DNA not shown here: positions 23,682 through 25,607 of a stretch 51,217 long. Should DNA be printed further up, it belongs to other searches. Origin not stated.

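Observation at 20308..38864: Candidate undescribed system: ABC-exported, de-N-acetylated, methylated glycan with its own c-di-GMP-gated secreted glycanase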

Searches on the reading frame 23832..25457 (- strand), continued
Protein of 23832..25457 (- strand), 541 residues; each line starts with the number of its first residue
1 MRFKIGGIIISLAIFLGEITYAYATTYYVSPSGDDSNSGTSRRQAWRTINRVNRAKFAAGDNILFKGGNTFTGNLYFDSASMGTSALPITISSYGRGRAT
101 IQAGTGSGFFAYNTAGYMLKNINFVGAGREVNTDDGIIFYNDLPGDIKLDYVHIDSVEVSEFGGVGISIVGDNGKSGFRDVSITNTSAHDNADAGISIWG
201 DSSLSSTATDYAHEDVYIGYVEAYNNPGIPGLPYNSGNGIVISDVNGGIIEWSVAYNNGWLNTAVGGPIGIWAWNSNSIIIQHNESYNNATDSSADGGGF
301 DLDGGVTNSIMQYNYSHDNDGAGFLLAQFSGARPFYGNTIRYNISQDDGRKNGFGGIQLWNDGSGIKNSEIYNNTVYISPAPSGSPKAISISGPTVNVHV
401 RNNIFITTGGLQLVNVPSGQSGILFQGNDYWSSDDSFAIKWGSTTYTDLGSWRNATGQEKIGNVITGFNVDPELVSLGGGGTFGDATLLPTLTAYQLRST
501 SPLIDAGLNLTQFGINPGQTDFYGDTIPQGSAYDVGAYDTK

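Call 33: find_encoding_contigs(protein=P0003, flank=10000, max_places=3)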
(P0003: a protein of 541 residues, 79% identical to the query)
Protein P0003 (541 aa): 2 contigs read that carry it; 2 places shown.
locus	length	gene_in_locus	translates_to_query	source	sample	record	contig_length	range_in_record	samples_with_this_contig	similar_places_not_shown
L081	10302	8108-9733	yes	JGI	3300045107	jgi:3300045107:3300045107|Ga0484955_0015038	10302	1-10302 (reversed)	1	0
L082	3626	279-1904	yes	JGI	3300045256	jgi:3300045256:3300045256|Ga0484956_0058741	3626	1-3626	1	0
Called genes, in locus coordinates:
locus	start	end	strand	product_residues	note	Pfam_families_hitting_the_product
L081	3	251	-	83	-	?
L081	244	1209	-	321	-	PF01522:Polysacc_deac_1, PF03065:Glyco_hydro_57, PF01522:Polysacc_deac_1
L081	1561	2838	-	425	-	PF00535:Glycos_transf_2, PF10111:Glyco_tranf_2_2, PF13641:Glyco_tranf_2_3, PF13632:Glyco_trans_2_3 (weak)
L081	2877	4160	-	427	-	PF08323:Glyco_transf_5 (weak), PF13439:Glyco_transf_4, PF13579:Glyco_trans_4_4, PF20706:GT4-conflict (weak), PF00534:Glycos_transf_1, PF13692:Glyco_trans_1_4, PF13524:Glyco_trans_1_2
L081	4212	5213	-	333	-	PF00535:Glycos_transf_2, PF10111:Glyco_tranf_2_2, PF13641:Glyco_tranf_2_3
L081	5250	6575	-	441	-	PF00005:ABC_tran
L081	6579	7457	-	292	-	PF01061:ABC2_membrane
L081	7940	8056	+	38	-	-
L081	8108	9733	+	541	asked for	PF13229:Beta_helix (weak)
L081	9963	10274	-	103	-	-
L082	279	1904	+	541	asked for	PF13229:Beta_helix (weak)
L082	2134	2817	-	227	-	PF00730:HhH-GPD, PF00633:HHH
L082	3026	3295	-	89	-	PF12797:Fer4_2 (faint), PF13237:Fer4_10 (weak), PF14697:Fer4_21 (faint), PF13183:Fer4_8 (faint), PF12838:Fer4_7 (weak), PF13187:Fer4_9 (weak), PF13484:Fer4_16 (faint), PF00037:Fer4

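Call 34: find_encoding_contigs(protein=P0005, flank=10000, max_places=3)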
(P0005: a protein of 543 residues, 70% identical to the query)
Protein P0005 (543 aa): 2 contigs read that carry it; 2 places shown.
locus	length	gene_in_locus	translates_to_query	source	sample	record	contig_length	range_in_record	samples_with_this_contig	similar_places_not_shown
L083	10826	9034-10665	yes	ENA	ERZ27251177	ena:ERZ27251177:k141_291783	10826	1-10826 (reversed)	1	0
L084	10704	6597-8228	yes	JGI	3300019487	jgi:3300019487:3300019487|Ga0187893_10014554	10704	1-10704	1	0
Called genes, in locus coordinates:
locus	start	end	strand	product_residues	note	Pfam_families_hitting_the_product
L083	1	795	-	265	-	?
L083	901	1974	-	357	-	PF21016:RlmN_N, PF04055:Radical_SAM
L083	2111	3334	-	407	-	-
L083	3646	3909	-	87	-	PF01016:Ribosomal_L27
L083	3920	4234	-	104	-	PF00829:Ribosomal_L21p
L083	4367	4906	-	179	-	PF02834:LigT_PEase, PF10469:AKAP7_NLS (weak), PF13563:2_5_RNA_ligase2, PF02834:LigT_PEase (weak)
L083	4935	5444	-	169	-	PF14464:Prok-JAB (weak)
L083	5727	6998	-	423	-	PF04052:TolB_N, PF23381:Beta-prop_IFT122_1st (weak), PF26549:Tricorn_N, PF26550:Tricorn_2nd, PF26549:Tricorn_N, PF07676:PD40, PF26549:Tricorn_N, PF07676:PD40, +1 more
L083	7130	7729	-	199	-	PF01844:HNH, PF13395:HNH_4 (weak), PF14279:HNH_5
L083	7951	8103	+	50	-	-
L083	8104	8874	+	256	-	PF01790:LGT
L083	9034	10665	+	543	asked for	PF13229:Beta_helix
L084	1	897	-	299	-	?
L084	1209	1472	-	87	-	PF01016:Ribosomal_L27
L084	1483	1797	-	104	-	PF00829:Ribosomal_L21p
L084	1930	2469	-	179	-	PF02834:LigT_PEase, PF10469:AKAP7_NLS (weak), PF13563:2_5_RNA_ligase2, PF02834:LigT_PEase (weak)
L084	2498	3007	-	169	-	PF14464:Prok-JAB (weak)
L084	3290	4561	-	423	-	PF04052:TolB_N, PF23381:Beta-prop_IFT122_1st (weak), PF26549:Tricorn_N, PF26550:Tricorn_2nd, PF26549:Tricorn_N, PF07676:PD40, PF26549:Tricorn_N, PF07676:PD40, +1 more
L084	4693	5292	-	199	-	PF01844:HNH, PF13395:HNH_4 (weak), PF14279:HNH_5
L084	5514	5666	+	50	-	-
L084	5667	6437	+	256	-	PF01790:LGT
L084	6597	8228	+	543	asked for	PF13229:Beta_helix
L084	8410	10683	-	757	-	PF00270:DEAD, PF04851:ResIII, PF00271:Helicase_C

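Call 35: find_encoding_contigs(protein=P0006, flank=10000, max_places=3)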
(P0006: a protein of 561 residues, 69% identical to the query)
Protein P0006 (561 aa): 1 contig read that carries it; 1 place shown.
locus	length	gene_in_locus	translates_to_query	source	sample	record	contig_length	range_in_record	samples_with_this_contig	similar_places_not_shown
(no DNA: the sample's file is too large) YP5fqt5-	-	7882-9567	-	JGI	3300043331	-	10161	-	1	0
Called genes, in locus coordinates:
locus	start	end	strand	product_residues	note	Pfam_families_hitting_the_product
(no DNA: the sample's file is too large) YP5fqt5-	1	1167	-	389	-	?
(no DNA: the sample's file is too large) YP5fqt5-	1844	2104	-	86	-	PF01016:Ribosomal_L27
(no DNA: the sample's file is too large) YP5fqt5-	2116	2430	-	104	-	PF00829:Ribosomal_L21p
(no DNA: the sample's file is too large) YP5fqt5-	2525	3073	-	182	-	PF02834:LigT_PEase, PF13563:2_5_RNA_ligase2, PF02834:LigT_PEase (weak)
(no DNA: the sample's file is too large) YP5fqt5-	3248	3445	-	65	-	-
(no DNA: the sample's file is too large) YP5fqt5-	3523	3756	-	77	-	-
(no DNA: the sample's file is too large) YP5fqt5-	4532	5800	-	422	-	PF04052:TolB_N, PF26550:Tricorn_2nd, PF23381:Beta-prop_IFT122_1st (weak), PF26549:Tricorn_N, PF07676:PD40, PF26550:Tricorn_2nd, PF26549:Tricorn_N, PF07676:PD40, +2 more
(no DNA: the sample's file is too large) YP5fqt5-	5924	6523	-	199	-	PF01844:HNH, PF13395:HNH_4 (weak), PF14279:HNH_5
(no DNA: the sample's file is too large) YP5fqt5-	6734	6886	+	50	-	-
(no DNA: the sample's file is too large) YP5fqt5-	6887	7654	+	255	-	PF01790:LGT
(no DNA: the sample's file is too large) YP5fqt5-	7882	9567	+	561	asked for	PF13229:Beta_helix (weak)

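Call 36: find_encoding_contigs(protein=P0004, flank=10000, max_places=3)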
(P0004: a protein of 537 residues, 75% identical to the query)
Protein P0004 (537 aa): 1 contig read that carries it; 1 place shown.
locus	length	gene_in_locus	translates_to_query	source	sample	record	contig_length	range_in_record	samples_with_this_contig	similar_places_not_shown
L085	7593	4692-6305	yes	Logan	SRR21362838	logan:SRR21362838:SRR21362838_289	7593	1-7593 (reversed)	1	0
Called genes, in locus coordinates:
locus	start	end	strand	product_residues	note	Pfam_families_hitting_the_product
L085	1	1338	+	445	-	?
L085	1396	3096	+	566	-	-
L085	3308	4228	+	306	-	PF00535:Glycos_transf_2, PF10111:Glyco_tranf_2_2, PF13641:Glyco_tranf_2_3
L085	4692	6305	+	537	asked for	PF13229:Beta_helix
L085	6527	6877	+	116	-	PF12323:HTH_OrfB_IS605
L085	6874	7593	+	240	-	?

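Call 38: predict_structure(alignment_id=A1)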
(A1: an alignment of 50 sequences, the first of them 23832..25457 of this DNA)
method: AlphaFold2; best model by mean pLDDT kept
length: 541 residues; sequences in the alignment: 50
mean_pLDDT: 94.5   pTM: 0.92
mean pLDDT of the five models: 94.5, 94.2, 93.4, 93.4, 93.2
residues with pLDDT >= 90: 490; 70-90: 27; 50-70: 16; < 50: 8
segments of 3 or more residues with pLDDT < 50: 1-4, 17-20
pLDDT, mean of each block of 10 residues (from residue 1): 50 51 87 98 98 97 99 98 97 98 98 98 97 98 96 99 98 96 99 98 81 98 98 95 98 98 92 97 98 94 96 98 96 95 98 96 91 98 95 97 98 97 98 95 98 98 96 95 97 97 96 93 93 93 76
secondary structure, 60 per line:
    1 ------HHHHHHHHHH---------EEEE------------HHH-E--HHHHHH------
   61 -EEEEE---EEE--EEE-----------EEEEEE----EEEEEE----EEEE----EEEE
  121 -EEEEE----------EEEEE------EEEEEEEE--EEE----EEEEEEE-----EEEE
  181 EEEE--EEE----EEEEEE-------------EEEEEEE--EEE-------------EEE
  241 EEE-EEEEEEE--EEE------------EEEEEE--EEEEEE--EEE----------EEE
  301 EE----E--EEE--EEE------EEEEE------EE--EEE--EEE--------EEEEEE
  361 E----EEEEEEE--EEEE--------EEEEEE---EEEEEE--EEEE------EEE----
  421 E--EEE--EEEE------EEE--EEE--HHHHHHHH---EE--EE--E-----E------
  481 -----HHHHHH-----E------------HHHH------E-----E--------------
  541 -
elements in order: H7-16 E26-29 H49-54 E62-66 E70-72 E75-77 E89-94 E99-104 E109-112 E117-120 E122-126 E137-141 E148-155 E158-160 E165-171 E177-184 E187-189 E194-199 E213-219 E222-224 E238-243 E245-251 E254-256 E269-274 E277-282 E285-287 E298-302 E310-312 E315-317 E324-328 E339-341 E344-346 E355-361 E366-372 E375-378 E387-392 E396-401 E404-407 E414-416 E424-426 E429-432 E439-441 E444-446 H449-456 H486-491 H510-513
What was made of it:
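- On GH136 glycoside hydrolases: The mature protein starts directly with the beta-helix (call 38).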

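Call 42: fold_search(model_id=the predicted structure, library=pdb)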
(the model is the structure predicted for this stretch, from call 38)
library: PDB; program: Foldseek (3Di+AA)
matches with E <= 10: 459; with E <= 0.001: 46
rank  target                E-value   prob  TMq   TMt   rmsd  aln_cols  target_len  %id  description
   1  7v6i_A                4.1e-19  1.00  0.67  0.61   5.6       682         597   19  Crystal structure of lacto-N-biosidase BsaX from Bifidobacterium saguini, lacto-N-biose complex (released 2022-02-09)
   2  5gqc_A                5.4e-18  1.00  0.69  0.64   5.2       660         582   20  Crystal structure of lacto-N-biosidase LnbX from Bifidobacterium longum subsp. longum, ligand-free form (released 2017-04-19)
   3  7v6m_A                1.4e-17  1.00  0.70  0.67   5.5       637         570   20  Crystal structure of lacto-N-biosidase TnX from Tynzenella nexilis, lacto-N-biose complex (released 2022-02-09)
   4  5gqc_D                5.7e-17  1.00  0.69  0.64   5.1       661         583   18  Crystal structure of lacto-N-biosidase LnbX from Bifidobacterium longum subsp. longum, ligand-free form (released 2017-04-19)
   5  6kqs_A                1.2e-11  1.00  0.54  0.48   8.4       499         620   17  Crystal Structure of GH136 lacto-N-biosidase from Eubacterium ramulus - selenomethionine derivative (released 2020-06-10)
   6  6kqt_A                2.6e-11  1.00  0.54  0.48   7.8       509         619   16  Crystal Structure of GH136 lacto-N-biosidase from Eubacterium ramulus - native protein (released 2020-06-10)
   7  1ru4                  6.7e-10  1.00  0.43  0.56   7.5       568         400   16  Crystal structure of pectate lyase Pel9A (released 2004-04-13)
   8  3vst_A                3.1e-08  1.00  0.51  0.44  10.2       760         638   11  The complex structure of XylC with Tris (released 2013-02-27)
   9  5olr_C                2.6e-06  1.00  0.36  0.45   9.1       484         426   15  Rhamnogalacturonan lyase (released 2017-11-29)
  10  5olq_C                4.3e-06  1.00  0.38  0.46   9.5       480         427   15  Rhamnogalacturonan lyase (released 2017-11-29)
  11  5olq_A                4.7e-06  1.00  0.35  0.43   9.3       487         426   14  Rhamnogalacturonan lyase (released 2017-11-29)
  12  6kfn                  5.4e-06  1.00  0.33  0.53   7.3       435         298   15  Crystal structure of alginate lyase from Paenibacillus sp. str. FPU-7 (released 2019-10-30)
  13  7o78_B                8.8e-06  1.00  0.43  0.47   7.4       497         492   12  Structure of the PL6 family chondroitinase B from Pseudopedobacter saltans, Pedsa3807 (released 2021-07-28)
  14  7o78_A                1.3e-05  1.00  0.47  0.51  10.1       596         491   12  Structure of the PL6 family chondroitinase B from Pseudopedobacter saltans, Pedsa3807 (released 2021-07-28)
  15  5olr_A                1.7e-05  1.00  0.39  0.47   8.2       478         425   15  Rhamnogalacturonan lyase (released 2017-11-29)
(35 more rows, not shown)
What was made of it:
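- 23832..25457 (-): Secreted GH136-like beta-helix glycosidase. Catalytic residues are D296 (acid/base) and D303 (nucleophile). Foldseek TM-scores are 0.67-0.70 (call 42).
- On GH136 glycoside hydrolases: Foldseek gives E = 4e-19 and TM-scores of 0.67-0.70 (call 42).
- Closest known: Matrix glycanases encoded in exopolysaccharide loci. Same: The beta-helix lyase RbmB appears among the weaker fold matches (call 42, rank 38).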
